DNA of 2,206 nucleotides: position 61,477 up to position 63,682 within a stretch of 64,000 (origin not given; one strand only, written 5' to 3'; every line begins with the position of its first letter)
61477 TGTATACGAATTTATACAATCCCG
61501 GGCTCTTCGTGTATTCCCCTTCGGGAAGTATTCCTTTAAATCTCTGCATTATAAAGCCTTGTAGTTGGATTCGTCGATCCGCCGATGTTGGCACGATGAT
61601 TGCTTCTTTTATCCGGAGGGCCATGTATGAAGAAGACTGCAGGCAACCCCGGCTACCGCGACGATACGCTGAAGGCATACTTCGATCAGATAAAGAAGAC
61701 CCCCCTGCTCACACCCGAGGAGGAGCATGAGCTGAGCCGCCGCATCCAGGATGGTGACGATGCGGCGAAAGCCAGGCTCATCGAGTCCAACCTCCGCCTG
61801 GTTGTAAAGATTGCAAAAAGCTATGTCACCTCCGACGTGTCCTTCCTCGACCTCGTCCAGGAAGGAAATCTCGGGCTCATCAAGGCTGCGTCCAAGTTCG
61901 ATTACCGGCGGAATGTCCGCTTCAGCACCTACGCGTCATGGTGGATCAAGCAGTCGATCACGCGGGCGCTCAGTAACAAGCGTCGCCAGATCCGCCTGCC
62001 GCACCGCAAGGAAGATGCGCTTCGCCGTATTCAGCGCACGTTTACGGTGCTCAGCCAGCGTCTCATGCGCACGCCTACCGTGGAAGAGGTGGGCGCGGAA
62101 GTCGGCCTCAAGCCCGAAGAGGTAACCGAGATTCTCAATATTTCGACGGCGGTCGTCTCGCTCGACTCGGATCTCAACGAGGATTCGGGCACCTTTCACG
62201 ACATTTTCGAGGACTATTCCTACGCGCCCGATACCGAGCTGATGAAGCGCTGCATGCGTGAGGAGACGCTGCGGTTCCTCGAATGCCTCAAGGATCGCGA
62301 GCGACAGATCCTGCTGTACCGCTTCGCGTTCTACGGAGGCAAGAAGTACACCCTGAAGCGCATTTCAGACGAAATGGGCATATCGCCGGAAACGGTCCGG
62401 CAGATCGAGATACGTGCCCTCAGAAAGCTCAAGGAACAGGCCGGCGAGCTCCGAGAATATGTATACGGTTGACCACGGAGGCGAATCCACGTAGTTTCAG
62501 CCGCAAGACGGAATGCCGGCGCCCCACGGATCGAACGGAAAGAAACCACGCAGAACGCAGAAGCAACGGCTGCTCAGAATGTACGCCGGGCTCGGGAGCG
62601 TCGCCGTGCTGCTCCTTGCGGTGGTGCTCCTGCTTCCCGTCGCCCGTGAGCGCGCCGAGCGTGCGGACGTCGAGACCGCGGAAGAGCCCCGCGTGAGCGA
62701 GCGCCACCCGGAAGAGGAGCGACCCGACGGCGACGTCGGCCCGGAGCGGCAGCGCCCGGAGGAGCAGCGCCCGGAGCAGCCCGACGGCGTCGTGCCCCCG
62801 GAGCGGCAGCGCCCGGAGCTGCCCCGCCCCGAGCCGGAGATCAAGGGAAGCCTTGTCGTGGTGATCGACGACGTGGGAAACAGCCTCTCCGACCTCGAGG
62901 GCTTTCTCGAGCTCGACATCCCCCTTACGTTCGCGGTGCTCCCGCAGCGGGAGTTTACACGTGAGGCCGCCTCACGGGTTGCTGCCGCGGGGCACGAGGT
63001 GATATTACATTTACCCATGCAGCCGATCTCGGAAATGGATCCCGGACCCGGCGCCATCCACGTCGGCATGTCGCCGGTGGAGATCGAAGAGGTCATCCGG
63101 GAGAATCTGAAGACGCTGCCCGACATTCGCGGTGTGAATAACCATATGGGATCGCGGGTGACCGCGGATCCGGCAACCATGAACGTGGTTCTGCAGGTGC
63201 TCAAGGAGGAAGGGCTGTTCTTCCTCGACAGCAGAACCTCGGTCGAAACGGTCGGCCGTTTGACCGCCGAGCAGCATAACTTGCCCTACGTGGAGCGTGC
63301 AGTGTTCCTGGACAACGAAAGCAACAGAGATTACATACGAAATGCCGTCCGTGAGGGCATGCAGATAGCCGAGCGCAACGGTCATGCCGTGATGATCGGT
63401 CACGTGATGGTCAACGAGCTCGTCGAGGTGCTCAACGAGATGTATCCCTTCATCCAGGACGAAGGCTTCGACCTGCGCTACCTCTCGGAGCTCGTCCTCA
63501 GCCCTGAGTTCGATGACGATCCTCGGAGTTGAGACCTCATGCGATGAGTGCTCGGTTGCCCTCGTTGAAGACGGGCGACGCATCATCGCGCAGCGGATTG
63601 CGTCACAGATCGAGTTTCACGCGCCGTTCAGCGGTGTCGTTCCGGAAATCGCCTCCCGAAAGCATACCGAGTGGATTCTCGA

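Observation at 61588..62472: Perfect sigma-54 -24/-12 element directly upstream of an RpoS-like sigma factor gene, downstream of flgF-flgG-flgJ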

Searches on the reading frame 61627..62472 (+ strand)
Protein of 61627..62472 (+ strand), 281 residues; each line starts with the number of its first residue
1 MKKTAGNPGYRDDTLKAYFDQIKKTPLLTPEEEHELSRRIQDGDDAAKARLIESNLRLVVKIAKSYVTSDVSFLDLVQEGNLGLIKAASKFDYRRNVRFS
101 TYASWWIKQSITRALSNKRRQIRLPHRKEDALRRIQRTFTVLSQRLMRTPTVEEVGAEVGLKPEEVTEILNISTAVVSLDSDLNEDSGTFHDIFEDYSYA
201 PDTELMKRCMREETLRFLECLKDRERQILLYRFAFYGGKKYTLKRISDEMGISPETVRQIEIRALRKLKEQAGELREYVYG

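Call 4: search_protein_families(library=ncbifam, proteins=[window:61627-62472:+])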
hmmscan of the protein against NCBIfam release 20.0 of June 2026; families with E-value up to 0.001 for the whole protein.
window:61627-62472:+ (281 aa): 60 families (the best 25 are shown)
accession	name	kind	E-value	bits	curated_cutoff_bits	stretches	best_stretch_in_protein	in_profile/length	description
TIGR02394.1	rpoS_proteo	equivalog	3.8e-74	249.8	378.7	1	9-270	9-272/285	RNA polymerase sigma factor RpoS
TIGR02997.1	Sig70-cyanoRpoD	subfamily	1.3e-72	244.6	384.5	1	46-269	74-298/298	RNA polymerase sigma factor, RpoD/SigA family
NF004207.0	PRK05657.1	equivalog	7.4e-72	242.5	394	1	12-271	55-316/329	RNA polymerase sigma factor RpoS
NF006666.0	PRK09210.1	equivalog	1.4e-71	241.8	572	1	12-271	98-359/370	RNA polymerase sigma factor RpoD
TIGR02393.1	RpoD_Cterm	equivalog_domain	3.3e-65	220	354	1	47-275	1-233/238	RNA polymerase sigma factor RpoD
NF004208.0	PRK05658.1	equivalog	1.3e-64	219.4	555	1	19-278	362-628/631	RNA polymerase sigma factor RpoD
NF005643.0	PRK07406.1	equivalog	1.8e-63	214.9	500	1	46-279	160-396/397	RNA polymerase sigma factor RpoD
NF041931.2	MzaA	equivalog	7e-62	210.3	800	1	29-271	459-704/726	MZA anti-phage system associated sigma-70 family RNA polymerase sigma factor MzaA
NF004615.0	PRK05949.1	subfamily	1.4e-61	208.2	530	1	32-279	78-325/327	RNA polymerase sigma factor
NF005920.0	PRK07921.1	subfamily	1.8e-60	204.7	464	1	42-278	87-326/328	RNA polymerase sigma factor SigB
NF004562.0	PRK05901.1-4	equivalog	3.5e-60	204.1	779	1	44-270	314-542/571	RNA polymerase sigma factor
NF005642.0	PRK07405.1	subfamily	6e-60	203.1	524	1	33-279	70-316/318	RNA polymerase sigma factor SigD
NF005785.0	PRK07598.1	equivalog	3.1e-59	200.9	554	1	33-270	163-400/415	RNA polymerase sigma factor SigC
NF004561.0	PRK05901.1-3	equivalog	1.6e-57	195.9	582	1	42-270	296-525/537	RNA polymerase sigma factor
NF004560.0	PRK05901.1-1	equivalog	1.3e-53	182.8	711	1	42-270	275-504/516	RNA polymerase sigma factor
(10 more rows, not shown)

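Call 5: search_protein_families(library=pfam, proteins=[window:61627-62472:+])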
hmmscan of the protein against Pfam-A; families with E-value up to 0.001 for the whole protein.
window:61627-62472:+ (281 aa): 8 families
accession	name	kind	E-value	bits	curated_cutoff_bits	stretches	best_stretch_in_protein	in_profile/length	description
PF04542.20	Sigma70_r2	-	4.2e-21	74.9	24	1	51-120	1-70/71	Sigma-70 region 2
PF04545.22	Sigma70_r4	-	2.2e-18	65.9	24.1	1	218-270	2-50/50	Sigma-70, region 4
PF04539.22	Sigma70_r3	-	3.1e-17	62.9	25.3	1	131-199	2-71/78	Sigma-70 region 3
PF00140.25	Sigma70_r1_2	-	1.6e-14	54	22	1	13-46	1-34/34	Sigma-70 factor, region 1.2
PF19889.5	DUF6362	-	0.0002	22.1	31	0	201-267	38-97/98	Domain of unknown function (DUF6362)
PF08281.18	Sigma70_r4_2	-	0.00053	20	25.7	0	212-268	2-54/54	Sigma-70, region 4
PF00196.25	GerE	-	0.00074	19.5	23.5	0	223-269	5-46/57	Bacterial regulatory proteins, luxR family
PF13384.12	HTH_23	-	0.00098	19.3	24.6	0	222-260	3-37/50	Homeodomain-like domain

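Call 8: find_homologous_proteins(query=window:61627-62472:+)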
Query window:61627-62472:+ (281 aa): 7997 proteins with E <= 0.001 among 8000 candidates; the best 120 are listed.
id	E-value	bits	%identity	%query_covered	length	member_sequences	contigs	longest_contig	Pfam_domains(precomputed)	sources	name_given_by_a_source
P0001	6.3e-180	614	100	100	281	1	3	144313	PF04545.23,PF00140.26,PF04542.21,PF04539.23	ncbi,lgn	ncbi:MAG: RNA polymerase sigma factor RpoD/SigA [Spirochaetaceae bacterium]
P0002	3.7e-170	582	96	100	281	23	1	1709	PF04545.23,PF00140.26,PF04542.21,PF04539.23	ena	-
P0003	2.4e-158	543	89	100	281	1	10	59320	PF04545.23,PF00140.26,PF04542.21,PF04539.23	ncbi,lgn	ncbi:MAG: RNA polymerase sigma factor RpoD/SigA [Spirochaetaceae bacterium]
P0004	1.5e-151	521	85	100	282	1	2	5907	PF04545.23,PF00140.26,PF04542.21,PF04539.23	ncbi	ncbi:MAG: sigma-70 family RNA polymerase sigma factor [Spirochaetota bacterium]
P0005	1.5e-151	521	85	100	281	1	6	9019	PF04545.23,PF00140.26,PF04542.21,PF04539.23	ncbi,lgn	-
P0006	1.6e-139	482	78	100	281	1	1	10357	PF04545.23,PF00140.26,PF04542.21,PF04539.23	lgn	-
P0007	1.9e-138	478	77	100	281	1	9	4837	PF04545.23,PF00140.26,PF04542.21,PF08281.19,PF04539.23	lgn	-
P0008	7.2e-138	476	77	100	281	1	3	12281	PF04545.23,PF00140.26,PF04542.21,PF04539.23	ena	-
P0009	1.2e-137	475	77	100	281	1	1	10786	PF04545.23,PF00140.26,PF04542.21,PF04539.23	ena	-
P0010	1.9e-137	475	77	100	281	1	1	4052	PF04545.23,PF00140.26,PF04542.21,PF08281.19,PF04539.23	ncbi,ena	-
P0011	2.2e-137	474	76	100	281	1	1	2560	PF04545.23,PF00140.26,PF04542.21,PF04539.23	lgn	-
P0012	5.0e-137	473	76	100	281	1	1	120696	PF04545.23,PF00140.26,PF04542.21,PF04539.23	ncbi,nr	ncbi:MAG: RNA polymerase sigma factor RpoD/SigA [Spirochaetaceae bacterium]|nr:MAG: RNA polymerase s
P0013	6.1e-137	473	76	100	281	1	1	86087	PF04545.23,PF00140.26,PF04542.21,PF04539.23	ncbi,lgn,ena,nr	ncbi:MAG: RNA polymerase sigma factor RpoD/SigA [Spirochaetaceae bacterium]|nr:MAG: RNA polymerase s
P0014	6.4e-137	473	76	100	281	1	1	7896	PF04545.23,PF00140.26,PF04542.21,PF04539.23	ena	-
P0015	7.9e-137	473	76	100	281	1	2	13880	PF04545.23,PF00140.26,PF04542.21,PF04539.23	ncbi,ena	-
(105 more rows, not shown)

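Call 9: find_related_loci(query=window:61627-62472:+, collection=genome_contigs, flank=6000)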
Query window:61627-62472:+ (281 aa) in genome_contigs; peptide patterns used: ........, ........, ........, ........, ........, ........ (x = any residue, [..] = any of these).
600 stretches matched a pattern (row limit reached: there are more); 569 encode a relative of the query (tblastn E <= 1e-3); the best 80 are kept; 80 distinct loci.
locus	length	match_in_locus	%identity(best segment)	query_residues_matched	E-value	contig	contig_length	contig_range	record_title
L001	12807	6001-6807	76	12-280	8e-134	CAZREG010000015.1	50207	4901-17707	MAG TPA_asm: uncultured Spirochaetaceae bacterium isolate binchicken_co8_177 genome assembly, contig: NODE_617_length_50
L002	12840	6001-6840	72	1-280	1e-132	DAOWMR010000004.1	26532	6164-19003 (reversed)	MAG TPA_asm: Spirochaetales bacterium isolate CSMAG_3007 CSMAG_3007_k141_545575_length_26532_cov_66.6192, whole genome s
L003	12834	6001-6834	73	1-279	4e-132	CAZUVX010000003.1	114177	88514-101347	MAG TPA_asm: uncultured Spirochaetaceae bacterium isolate SRP252850_co1_392 genome assembly, contig: NODE_114_length_114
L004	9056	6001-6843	72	1-281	5e-132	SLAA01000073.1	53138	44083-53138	MAG: Spirochaetales bacterium isolate CSSed162cmB_373 CSSed16-2cmB-499, whole genome shotgun sequence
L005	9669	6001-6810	73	12-281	3e-130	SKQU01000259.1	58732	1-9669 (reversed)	MAG: Spirochaetaceae bacterium isolate CSSed162cmA_456 CSSed16-2cmA-330, whole genome shotgun sequence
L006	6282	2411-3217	68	11-279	2e-125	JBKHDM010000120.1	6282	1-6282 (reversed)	MAG: Spirochaetaceae bacterium isolate D1M04_11 NODE_6871_length_6282_cov_7.264012, whole genome shotgun sequence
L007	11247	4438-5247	68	11-280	2e-123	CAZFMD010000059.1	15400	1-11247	MAG TPA_asm: uncultured Spirochaetaceae bacterium isolate binchicken_co334_238 genome assembly, contig: NODE_6703_length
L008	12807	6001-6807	68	12-280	2e-122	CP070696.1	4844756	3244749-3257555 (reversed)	MAG: Spirochaetaceae bacterium isolate bin59 chromosome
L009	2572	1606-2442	66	1-279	3e-127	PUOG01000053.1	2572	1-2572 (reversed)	MAG: Spirochaetaceae bacterium isolate B1Sed10_148R1 B1-Sed10-C71192, whole genome shotgun sequence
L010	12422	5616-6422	65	12-280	6e-121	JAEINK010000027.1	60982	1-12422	MAG: Spirochaetales bacterium isolate MAG2 NODE_472_length_60982_cov_22.189114, whole genome shotgun sequence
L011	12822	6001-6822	67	8-281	7e-121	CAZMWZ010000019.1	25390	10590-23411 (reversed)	MAG TPA_asm: uncultured Spirochaetaceae bacterium isolate ERP119294_co4_432 genome assembly, contig: NODE_1643_length_25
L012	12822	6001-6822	67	8-281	4e-120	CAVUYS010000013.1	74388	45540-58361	MAG: uncultured Spirochaetota bacterium isolate MFD05674.bin.2.117 genome assembly, contig: contig_117624, whole genome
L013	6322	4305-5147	62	1-281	2e-119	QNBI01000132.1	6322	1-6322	MAG: Spirochaetes bacterium isolate B123_G9 B123_Guay9_scaffold_21148, whole genome shotgun sequence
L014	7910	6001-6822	64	8-281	3e-119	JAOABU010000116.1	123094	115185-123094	MAG: Spirochaetes bacterium isolate SKW186 k141_637731, whole genome shotgun sequence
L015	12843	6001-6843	65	1-281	1e-118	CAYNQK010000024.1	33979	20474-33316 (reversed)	MAG TPA_asm: uncultured Spirochaetales bacterium isolate SRP167436_co1_338 genome assembly, contig: NODE_1771_length_339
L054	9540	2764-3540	51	13-269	6e-88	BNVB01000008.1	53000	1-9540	Spirochaetia bacterium MS502-30 DNA, sequence008, whole genome shotgun sequence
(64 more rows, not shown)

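Call 10: find_encoding_contigs(protein=P0001, flank=10000, max_places=3)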
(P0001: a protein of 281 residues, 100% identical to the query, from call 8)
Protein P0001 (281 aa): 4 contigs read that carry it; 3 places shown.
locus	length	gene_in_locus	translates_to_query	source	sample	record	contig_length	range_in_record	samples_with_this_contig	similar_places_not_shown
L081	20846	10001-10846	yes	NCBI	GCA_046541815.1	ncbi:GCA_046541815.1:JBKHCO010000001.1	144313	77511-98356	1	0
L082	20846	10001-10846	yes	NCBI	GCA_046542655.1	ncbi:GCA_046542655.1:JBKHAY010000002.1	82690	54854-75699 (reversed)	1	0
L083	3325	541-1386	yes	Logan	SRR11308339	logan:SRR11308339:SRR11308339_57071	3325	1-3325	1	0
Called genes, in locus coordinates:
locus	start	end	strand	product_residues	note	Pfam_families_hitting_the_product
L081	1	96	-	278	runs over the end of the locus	PF02811:PHP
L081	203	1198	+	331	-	PF00027:cNMP_binding, PF12895:ANAPC3 (faint), PF13525:YfiO (faint), PF00515:TPR_1 (faint), PF07719:TPR_2 (faint), PF13174:TPR_6 (faint), PF13181:TPR_8 (faint)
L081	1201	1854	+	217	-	PF00027:cNMP_binding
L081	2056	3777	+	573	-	PF02776:TPP_enzyme_N, PF00205:TPP_enzyme_M, PF02775:TPP_enzyme_C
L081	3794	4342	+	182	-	PF01842:ACT, PF22629:ACT_AHAS_ss, PF13710:ACT_5, PF10369:ALS_ss_C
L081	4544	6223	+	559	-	PF00682:HMGL-like, PF22617:HCS_D2, PF08502:LeuA_dimer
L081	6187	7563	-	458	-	PF00497:SBP_bac_3, PF10613:Lig_chan-Glu_bd (weak), PF01464:SLT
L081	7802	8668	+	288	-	PF00460:Flg_bb_rod, PF22692:LlgE_F_G_D1, PF06429:Flg_bbr_C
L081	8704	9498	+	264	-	PF00460:Flg_bb_rod, PF22692:LlgE_F_G_D1, PF06429:Flg_bbr_C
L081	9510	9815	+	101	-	PF10135:Rod-binding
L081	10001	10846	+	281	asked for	PF00140:Sigma70_r1_2, PF04542:Sigma70_r2, PF04539:Sigma70_r3, PF04545:Sigma70_r4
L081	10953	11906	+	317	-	PF04748:Polysacc_deac_2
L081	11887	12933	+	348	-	PF00814:TsaD, PF22521:HypF_C_2 (weak)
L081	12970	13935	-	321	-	PF00142:Fer4_NifH (faint), PF01656:CbiA, PF10609:ParA, PF13614:AAA_31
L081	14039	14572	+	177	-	PF00156:Pribosyltran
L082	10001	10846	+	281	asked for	PF00140:Sigma70_r1_2, PF04542:Sigma70_r2, PF04539:Sigma70_r3, PF04545:Sigma70_r4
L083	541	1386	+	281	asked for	PF00140:Sigma70_r1_2, PF04542:Sigma70_r2, PF04539:Sigma70_r3, PF04545:Sigma70_r4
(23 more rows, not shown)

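Call 24: search_protein_families(library=pfam, proteins=[L008:3266-4348:+, L008:4335-5366:+, L008:5377-5769:+, L008:6869-7831:+, L008:7828-8841:+])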
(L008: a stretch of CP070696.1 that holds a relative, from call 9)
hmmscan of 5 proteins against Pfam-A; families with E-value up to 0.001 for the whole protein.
L008:3266-4348:+ (360 aa): 1 family
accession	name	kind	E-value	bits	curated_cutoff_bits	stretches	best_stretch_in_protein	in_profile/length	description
PF13144.11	ChapFlgA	-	2.2e-18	66.9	23.8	1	238-357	5-122/122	Chaperone for flagella basal body P-ring formation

L008:4335-5366:+ (343 aa): 1 family
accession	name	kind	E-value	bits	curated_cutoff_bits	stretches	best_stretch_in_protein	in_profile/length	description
PF02119.21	FlgI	-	2.8e-90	303.1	25.3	1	24-342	1-343/343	Flagellar P-ring protein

L008:5377-5769:+ (130 aa): 1 family
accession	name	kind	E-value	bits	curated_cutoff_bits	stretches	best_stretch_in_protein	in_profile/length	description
PF10135.14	Rod-binding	-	7.5e-19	68.5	25.1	1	79-125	3-51/51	Rod binding protein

L008:6869-7831:+ (320 aa): 1 family
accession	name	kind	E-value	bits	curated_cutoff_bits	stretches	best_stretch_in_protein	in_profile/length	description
PF04748.18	Polysacc_deac_2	-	3.1e-73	245.8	27.5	1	101-313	1-212/212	Divergent polysaccharide deacetylase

L008:7828-8841:+ (337 aa): 2 families
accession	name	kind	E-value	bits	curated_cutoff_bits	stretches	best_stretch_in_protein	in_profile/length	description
PF00814.31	TsaD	-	3.3e-89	299.5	24.8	1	24-306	2-263/264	tRNA N6-adenosine threonylcarbamoyltransferase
PF22521.2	HypF_C_2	-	4.7e-09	36.8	27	1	225-293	155-227/241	Carbamoyltransferase, Kae1-like Domain, second subdomain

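Call 59: search_protein_families(library=pfam, proteins=[L054:5749-7140:+, L054:3581-5704:-])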
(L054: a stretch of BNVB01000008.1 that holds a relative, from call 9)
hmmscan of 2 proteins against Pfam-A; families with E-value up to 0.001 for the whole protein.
L054:5749-7140:+ (463 aa): 5 families
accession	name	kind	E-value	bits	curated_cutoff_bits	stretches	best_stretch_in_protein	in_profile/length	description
PF04552.19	Sigma54_DBD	-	3.3e-52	176.9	22.8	1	308-463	3-158/160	Sigma-54, DNA binding domain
PF04963.19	Sigma54_CBD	-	2.2e-39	135.6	22.9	1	108-290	3-183/185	Sigma-54 factor, core binding domain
PF00309.25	Sigma54_AID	-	6.1e-13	48.8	23.8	1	16-61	1-46/46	Sigma-54 factor, Activator interacting domain (AID)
PF13384.12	HTH_23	-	0.00018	21.7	24.6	0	356-374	19-37/50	Homeodomain-like domain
PF13404.12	HTH_AsnC-type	-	0.0005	20.3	27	0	355-373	18-36/42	AsnC-type helix-turn-helix domain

L054:3581-5704:- (707 aa): 12 families
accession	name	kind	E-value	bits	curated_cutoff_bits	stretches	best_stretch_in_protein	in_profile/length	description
PF08486.15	SpoIID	-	2.6e-25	89.3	23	1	419-506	3-95/97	Stage II sporulation protein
PF13428.12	TPR_14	-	8.1e-12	45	23.5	0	153-192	3-42/44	Tetratricopeptide repeat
PF07719.23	TPR_2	-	1.5e-10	40.8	27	1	151-181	1-31/34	Tetratricopeptide repeat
PF14559.12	TPR_19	-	2.6e-10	40.9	25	1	194-260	1-67/68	Tetratricopeptide repeat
PF13181.12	TPR_8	-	1.2e-08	34.8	25.7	0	151-181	1-31/34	Tetratricopeptide repeat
PF00515.34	TPR_1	-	9.3e-08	32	27.8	0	151-181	1-31/34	Tetratricopeptide repeat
PF13174.12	TPR_6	-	1.1e-07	32.5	26.3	0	79-103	5-29/33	Tetratricopeptide repeat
PF13432.12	TPR_16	-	1.6e-07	32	32.7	0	126-179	11-59/65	Tetratricopeptide repeat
PF13424.12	TPR_12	-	2.2e-07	31.4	30.1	0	124-180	15-74/77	Tetratricopeptide repeat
PF13176.12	TPR_7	-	2.3e-07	30.8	27.9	0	78-102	3-27/36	Tetratricopeptide repeat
PF25062.1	ARM_TT21_N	-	9.1e-07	29.3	40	1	139-249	86-199/222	Tetratricopeptide repeat protein 21 N-terminal ARM repeat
PF13374.12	TPR_10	-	0.00062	20.1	27.5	0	158-180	9-31/42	Tetratricopeptide repeat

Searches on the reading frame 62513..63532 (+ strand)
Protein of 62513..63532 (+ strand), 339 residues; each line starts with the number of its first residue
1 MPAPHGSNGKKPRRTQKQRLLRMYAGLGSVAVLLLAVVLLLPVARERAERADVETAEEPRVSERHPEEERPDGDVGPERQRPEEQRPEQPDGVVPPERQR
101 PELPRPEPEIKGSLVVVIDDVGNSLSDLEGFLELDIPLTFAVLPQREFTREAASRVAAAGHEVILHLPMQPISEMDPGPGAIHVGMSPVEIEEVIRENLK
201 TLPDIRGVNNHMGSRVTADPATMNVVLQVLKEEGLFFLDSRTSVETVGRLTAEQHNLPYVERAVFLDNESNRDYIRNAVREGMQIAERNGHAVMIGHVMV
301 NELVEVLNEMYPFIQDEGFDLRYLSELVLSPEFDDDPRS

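Call 4: search_protein_families(library=ncbifam, proteins=[window:62513-63532:+])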
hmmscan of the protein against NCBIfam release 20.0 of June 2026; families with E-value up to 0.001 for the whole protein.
window:62513-63532:+ (339 aa): 0 families

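Call 5: search_protein_families(library=pfam, proteins=[window:62513-63532:+])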
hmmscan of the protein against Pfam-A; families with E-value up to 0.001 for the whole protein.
window:62513-63532:+ (339 aa): 1 family
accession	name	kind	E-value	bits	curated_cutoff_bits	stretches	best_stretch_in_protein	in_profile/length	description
PF04748.18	Polysacc_deac_2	-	1.9e-74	249.8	27.5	1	116-328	1-212/212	Divergent polysaccharide deacetylase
